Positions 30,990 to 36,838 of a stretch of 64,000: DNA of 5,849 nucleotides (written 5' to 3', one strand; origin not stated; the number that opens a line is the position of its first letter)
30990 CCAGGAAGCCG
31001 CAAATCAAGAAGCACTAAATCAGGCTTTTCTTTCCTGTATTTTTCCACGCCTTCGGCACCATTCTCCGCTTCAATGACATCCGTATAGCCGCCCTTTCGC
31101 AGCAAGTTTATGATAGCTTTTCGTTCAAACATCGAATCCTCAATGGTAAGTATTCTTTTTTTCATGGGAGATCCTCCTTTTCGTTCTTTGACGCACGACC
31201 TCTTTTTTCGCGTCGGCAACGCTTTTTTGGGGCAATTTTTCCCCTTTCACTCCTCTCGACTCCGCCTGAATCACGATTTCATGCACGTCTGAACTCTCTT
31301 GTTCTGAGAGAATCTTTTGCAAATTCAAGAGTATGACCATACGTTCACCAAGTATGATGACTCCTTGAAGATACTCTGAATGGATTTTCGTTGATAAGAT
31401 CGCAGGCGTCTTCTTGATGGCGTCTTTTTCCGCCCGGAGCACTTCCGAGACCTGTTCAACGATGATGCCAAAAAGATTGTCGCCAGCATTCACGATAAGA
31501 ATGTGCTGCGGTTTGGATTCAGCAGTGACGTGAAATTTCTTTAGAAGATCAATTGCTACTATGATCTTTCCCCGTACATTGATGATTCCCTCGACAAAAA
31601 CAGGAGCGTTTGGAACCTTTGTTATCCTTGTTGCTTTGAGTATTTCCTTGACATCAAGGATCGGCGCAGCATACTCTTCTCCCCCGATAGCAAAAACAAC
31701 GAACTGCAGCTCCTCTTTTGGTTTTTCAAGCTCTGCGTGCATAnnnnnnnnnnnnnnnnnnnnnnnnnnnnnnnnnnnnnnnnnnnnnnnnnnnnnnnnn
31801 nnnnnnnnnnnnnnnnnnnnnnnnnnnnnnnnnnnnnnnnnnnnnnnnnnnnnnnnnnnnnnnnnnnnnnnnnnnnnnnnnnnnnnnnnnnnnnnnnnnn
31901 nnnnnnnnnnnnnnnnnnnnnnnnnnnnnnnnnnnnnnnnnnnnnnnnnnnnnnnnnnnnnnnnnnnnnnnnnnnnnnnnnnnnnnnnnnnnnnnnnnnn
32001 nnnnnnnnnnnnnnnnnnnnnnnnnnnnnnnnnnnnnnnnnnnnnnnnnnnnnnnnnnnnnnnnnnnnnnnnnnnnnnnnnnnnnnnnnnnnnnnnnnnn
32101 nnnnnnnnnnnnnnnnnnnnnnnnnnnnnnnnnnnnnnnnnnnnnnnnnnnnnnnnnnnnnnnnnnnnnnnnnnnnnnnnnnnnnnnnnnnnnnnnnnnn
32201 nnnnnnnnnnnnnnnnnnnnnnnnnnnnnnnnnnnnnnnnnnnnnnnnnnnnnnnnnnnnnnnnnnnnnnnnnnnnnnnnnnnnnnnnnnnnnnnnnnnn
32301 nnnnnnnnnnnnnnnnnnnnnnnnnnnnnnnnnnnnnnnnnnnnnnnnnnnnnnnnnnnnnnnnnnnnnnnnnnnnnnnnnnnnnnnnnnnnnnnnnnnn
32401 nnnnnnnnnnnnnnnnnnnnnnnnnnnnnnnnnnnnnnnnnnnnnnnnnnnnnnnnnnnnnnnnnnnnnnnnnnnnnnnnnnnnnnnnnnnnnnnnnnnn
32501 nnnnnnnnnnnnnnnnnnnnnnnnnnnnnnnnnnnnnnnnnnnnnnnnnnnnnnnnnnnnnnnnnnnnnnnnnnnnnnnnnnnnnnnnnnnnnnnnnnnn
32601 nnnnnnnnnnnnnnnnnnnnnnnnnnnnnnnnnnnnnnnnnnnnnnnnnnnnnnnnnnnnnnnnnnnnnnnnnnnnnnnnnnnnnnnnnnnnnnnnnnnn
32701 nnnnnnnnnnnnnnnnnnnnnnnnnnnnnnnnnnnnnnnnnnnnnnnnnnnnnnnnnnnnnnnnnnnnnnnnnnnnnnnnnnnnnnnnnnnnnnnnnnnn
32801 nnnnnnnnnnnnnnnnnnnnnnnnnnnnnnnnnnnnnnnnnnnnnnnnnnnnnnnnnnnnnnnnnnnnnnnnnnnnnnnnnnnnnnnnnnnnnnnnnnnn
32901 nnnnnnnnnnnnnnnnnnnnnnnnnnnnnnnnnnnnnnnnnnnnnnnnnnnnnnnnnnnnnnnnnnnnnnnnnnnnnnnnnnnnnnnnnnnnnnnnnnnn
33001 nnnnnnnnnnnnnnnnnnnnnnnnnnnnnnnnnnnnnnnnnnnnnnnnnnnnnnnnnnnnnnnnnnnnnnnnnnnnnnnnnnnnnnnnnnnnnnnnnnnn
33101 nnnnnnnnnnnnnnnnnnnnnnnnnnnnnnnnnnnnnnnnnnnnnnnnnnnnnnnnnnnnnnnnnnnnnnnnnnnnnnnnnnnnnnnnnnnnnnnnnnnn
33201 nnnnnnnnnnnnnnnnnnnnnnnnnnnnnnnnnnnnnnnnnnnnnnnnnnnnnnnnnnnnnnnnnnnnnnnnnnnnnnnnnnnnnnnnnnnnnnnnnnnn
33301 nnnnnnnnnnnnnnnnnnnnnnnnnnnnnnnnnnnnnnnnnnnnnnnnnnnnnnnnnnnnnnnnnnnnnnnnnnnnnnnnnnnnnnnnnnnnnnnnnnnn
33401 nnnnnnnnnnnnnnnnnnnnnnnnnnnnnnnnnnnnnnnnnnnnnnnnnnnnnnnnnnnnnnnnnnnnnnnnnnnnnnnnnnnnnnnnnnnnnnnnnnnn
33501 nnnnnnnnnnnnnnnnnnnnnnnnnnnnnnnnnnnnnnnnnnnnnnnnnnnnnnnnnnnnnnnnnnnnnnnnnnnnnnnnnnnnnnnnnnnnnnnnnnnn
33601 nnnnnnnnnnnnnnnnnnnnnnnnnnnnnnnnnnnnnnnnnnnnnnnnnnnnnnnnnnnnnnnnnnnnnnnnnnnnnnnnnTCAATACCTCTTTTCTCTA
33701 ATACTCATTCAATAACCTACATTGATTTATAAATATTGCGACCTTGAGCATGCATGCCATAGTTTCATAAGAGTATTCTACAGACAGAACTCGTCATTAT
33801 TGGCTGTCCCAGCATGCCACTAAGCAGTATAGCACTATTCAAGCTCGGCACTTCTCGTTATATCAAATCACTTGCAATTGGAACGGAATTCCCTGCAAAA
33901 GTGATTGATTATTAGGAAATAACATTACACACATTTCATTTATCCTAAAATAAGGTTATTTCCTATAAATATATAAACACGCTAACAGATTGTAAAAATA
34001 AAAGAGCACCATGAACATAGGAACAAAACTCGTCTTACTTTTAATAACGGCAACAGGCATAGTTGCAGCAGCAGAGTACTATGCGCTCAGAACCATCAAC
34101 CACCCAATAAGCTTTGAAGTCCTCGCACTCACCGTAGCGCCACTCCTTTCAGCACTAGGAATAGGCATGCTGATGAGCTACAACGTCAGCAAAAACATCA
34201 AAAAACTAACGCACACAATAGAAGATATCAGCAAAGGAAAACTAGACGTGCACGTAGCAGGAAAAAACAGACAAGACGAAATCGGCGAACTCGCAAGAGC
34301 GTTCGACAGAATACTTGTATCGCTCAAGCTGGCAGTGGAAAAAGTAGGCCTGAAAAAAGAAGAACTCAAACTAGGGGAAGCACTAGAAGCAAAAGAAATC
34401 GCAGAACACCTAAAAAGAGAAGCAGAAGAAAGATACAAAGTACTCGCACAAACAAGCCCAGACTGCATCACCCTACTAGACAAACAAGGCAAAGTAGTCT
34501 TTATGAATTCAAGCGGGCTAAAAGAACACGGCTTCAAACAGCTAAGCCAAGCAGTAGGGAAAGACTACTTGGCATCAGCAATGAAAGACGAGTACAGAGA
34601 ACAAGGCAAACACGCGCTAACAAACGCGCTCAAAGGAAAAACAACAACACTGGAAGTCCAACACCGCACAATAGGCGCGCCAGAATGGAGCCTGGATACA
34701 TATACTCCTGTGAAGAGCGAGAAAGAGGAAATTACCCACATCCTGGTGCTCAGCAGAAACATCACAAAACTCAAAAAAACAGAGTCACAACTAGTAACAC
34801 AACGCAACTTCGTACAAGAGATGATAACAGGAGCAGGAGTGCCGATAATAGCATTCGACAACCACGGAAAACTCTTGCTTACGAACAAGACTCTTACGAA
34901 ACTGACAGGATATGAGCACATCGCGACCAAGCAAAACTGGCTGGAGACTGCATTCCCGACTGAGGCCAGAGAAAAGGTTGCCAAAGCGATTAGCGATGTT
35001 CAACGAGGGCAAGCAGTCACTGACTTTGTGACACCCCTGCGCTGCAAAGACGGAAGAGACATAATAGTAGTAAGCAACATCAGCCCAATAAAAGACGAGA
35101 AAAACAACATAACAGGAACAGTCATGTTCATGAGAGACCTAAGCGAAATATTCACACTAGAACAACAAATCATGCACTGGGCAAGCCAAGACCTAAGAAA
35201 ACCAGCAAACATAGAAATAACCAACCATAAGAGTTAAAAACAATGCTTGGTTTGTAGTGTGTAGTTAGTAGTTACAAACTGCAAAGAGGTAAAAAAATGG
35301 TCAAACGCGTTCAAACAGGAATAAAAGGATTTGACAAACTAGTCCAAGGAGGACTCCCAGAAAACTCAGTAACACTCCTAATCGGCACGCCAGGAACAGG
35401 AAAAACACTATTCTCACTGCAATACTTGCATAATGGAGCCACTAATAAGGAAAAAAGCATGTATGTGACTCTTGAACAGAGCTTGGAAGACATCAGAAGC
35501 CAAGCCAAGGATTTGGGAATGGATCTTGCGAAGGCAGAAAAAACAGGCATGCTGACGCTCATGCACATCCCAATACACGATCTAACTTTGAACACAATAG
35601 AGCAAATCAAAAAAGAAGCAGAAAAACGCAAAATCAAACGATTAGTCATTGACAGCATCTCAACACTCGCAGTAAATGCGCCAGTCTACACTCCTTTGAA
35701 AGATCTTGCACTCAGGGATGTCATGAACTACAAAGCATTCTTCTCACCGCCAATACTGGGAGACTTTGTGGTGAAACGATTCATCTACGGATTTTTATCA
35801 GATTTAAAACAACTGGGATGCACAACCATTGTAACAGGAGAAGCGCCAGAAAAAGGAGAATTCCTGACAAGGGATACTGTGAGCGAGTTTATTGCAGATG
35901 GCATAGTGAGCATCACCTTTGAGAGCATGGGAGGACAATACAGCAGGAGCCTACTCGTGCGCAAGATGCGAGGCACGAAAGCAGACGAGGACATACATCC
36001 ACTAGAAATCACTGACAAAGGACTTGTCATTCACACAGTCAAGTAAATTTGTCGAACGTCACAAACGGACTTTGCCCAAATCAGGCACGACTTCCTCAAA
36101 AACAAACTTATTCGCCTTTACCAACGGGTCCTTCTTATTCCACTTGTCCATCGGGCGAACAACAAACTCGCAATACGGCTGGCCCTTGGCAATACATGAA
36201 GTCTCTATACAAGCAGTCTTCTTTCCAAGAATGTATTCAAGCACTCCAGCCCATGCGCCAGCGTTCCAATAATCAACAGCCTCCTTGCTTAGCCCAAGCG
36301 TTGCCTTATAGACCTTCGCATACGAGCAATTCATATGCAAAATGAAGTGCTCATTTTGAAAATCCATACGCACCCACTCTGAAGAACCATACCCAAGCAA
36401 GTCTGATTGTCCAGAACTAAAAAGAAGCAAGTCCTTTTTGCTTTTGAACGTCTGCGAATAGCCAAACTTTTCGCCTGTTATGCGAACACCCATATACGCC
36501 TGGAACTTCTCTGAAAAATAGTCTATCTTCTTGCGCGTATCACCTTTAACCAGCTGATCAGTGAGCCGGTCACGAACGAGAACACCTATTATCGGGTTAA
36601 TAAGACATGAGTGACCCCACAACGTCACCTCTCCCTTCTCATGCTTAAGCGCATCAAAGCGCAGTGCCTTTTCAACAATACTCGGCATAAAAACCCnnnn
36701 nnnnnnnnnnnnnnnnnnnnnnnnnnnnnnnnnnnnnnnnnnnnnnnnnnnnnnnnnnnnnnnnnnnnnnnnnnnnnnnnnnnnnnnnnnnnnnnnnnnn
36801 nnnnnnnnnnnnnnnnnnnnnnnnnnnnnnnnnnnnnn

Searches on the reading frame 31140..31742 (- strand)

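Call 52: search_protein_families(library=pfam, proteins=[window:31140-31742:-], max_evalue=0.001)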
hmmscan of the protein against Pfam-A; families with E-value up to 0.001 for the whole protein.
window:31140-31742:- (200 aa): 1 family
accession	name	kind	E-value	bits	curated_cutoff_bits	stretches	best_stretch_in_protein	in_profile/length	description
PF01584.24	CheW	-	2.3e-34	118.4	23.5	1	13-148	1-137/138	CheW-like domain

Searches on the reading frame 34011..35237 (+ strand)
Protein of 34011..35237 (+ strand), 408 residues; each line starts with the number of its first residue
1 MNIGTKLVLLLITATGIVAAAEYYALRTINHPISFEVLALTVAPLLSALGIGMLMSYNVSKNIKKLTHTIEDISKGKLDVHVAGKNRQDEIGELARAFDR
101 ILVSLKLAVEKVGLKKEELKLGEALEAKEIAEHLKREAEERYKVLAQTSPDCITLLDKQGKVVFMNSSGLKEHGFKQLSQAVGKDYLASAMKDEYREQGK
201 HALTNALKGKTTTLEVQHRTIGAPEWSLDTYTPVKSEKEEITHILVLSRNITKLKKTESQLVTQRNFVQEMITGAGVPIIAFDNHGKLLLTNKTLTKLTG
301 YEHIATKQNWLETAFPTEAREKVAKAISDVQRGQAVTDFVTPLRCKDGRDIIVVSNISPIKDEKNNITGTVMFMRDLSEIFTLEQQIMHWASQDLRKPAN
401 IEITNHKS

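Call 3: search_protein_families(library=pfam, proteins=[window:34011-35237:+], max_evalue=1)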
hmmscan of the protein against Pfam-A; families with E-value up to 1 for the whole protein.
window:34011-35237:+ (408 aa): 8 families
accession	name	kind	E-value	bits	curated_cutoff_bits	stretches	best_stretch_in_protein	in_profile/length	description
PF08448.16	PAS_4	-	2.7e-21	76.3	23.1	2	149-255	4-109/110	PAS fold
PF00989.32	PAS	-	6.5e-18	65.2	22.6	2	267-376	2-112/113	PAS fold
PF13426.13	PAS_9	-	2.2e-16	60.4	27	2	283-379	7-103/103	PAS domain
PF00672.30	HAMP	-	3.8e-10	40.4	25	1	55-105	2-51/53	HAMP domain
PF08447.18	PAS_3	-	3.2e-06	27.8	25.6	1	292-370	5-85/89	PAS fold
PF13188.13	PAS_8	-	9.4e-06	25.8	21.8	2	140-183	1-44/65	PAS domain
PF13596.12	PAS_10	-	5e-05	24.3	22.1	1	316-377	48-105/106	PAS domain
PF18558.8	HTH_51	-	0.084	13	50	0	108-148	38-78/88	Methyltransferase, Helix-turn-helix domain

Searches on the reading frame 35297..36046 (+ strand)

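Call 3: search_protein_families(library=pfam, proteins=[window:35297-36046:+], max_evalue=1)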
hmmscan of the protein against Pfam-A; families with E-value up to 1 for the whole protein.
window:35297-36046:+ (249 aa): 23 families
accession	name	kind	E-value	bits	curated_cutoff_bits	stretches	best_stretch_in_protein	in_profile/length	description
PF06745.19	ATPase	-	1e-52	179.3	26.6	2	5-125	1-132/231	KaiC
PF13481.12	AAA_25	-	5.8e-10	39.6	27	1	12-124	22-155/195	AAA domain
PF03796.21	DnaB_C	-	7e-06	26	27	1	5-121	2-109/255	DnaB-like helicase C terminal domain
PF13479.12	AAA_24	-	1.5e-05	25.4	27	1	25-124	4-76/195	AAA domain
PF08423.17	Rad51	-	0.0009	19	22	1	4-123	7-132/244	Rad51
PF07088.17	GvpD_P-loop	-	0.0011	19.3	24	1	26-66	12-52/189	GvpD gas vesicle protein, P-loop domain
PF13401.12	AAA_22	-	0.0017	19.1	27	1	24-124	6-96/130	AAA domain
PF14417.12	MEDS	-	0.004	17.4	29.8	1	41-100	18-80/161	MEDS: MEthanogen/methylotroph, DcmR Sensory domain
PF00154.27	RecA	-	0.004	17.1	27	1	3-130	31-148/262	recA bacterial DNA recombination protein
PF23442.1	DUF7125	-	0.0079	15.8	29.1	1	3-66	2-60/207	Family of unknown function (DUF7125)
PF12775.13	AAA_7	-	0.016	15.2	25.8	1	20-62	30-72/181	P-loop containing dynein motor region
PF13173.12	AAA_14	-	0.018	15.5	27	1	23-70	2-48/129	AAA domain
PF20720.3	nSTAND3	-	0.027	14.6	27.2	1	20-68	14-59/155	Novel STAND NTPase 3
PF13245.12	AAA_19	-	0.042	14.5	25.1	1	22-70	10-61/134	AAA domain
PF13083.13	KH_KhpA-B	-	0.043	14.2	32.1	1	28-56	43-69/73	KhpA/KhpB, KH domain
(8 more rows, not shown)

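Call 4: search_protein_families(library=ncbifam, proteins=[window:35297-36046:+], max_evalue=1)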
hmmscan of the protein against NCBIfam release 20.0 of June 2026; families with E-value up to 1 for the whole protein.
window:35297-36046:+ (249 aa): 27 families (the best 25 are shown)
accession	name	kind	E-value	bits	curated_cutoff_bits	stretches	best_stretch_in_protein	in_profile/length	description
NF006799.0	PRK09302.1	equivalog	4.9e-40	137.6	408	2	2-124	10-142/515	circadian clock protein KaiC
TIGR03880.1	KaiC_arch_3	hypoth_equivalog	8.2e-39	133.4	249.45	2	8-124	1-119/224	KaiC domain-containing protein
TIGR03877.1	thermo_KaiC_1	hypoth_equivalog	1.7e-38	132.5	307.25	2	2-89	1-88/238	KaiC domain-containing protein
TIGR03881.1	KaiC_arch_4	hypoth_equivalog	4.4e-34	118.2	247.8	2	3-144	1-154/231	KaiC domain-containing protein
TIGR02655.1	circ_KaiC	equivalog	2.8e-30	105.4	546.25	2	4-124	2-132/484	circadian clock protein KaiC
NF004723.0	PRK06067.1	subfamily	5.5e-15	55.5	194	1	5-128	16-145/243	flagellar accessory protein FlaH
TIGR00416.1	sms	equivalog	2.6e-14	52.8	403.05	1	3-126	74-184/454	DNA repair protein RadA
NF052589.1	ArlH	equivalog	9.3e-14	51.7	215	1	12-229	9-205/229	archaellum protein ArlH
TIGR03878.1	thermo_KaiC_2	hypoth_equivalog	2.1e-10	40.4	232.2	1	16-124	29-143/259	KaiC domain-containing protein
NF003301.0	PRK04301.1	equivalog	5e-08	32.5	259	1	2-123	80-208/316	DNA repair and recombination protein RadA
NF004629.0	PRK05973.1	equivalog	8.4e-07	28.2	156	1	23-83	64-124/237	DNA helicase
NF006320.0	PRK08533.1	equivalog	2.2e-06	27.5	215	1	11-128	12-133/230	flagellar accessory protein FlaH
TIGR02236.1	recomb_radA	equivalog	1.7e-05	24.3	361.15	1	2-122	75-203/311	DNA repair and recombination protein RadA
TIGR02237.1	recomb_radB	equivalog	1.8e-05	24.7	172.4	1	13-124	2-109/210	DNA repair and recombination protein RadB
TIGR03600.1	phage_DnaB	exception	2e-05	23.8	498.65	1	5-127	177-290/421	phage replicative helicase, DnaB family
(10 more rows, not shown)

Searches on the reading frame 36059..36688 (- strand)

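Call 52: search_protein_families(library=pfam, proteins=[window:36059-36688:-], max_evalue=0.001)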
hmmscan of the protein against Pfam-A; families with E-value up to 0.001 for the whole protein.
window:36059-36688:- (209 aa): 1 family
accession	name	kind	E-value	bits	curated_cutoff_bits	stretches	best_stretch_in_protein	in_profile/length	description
PF02830.23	V4R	-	1.2e-10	41.8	31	1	129-179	12-62/62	V4R domain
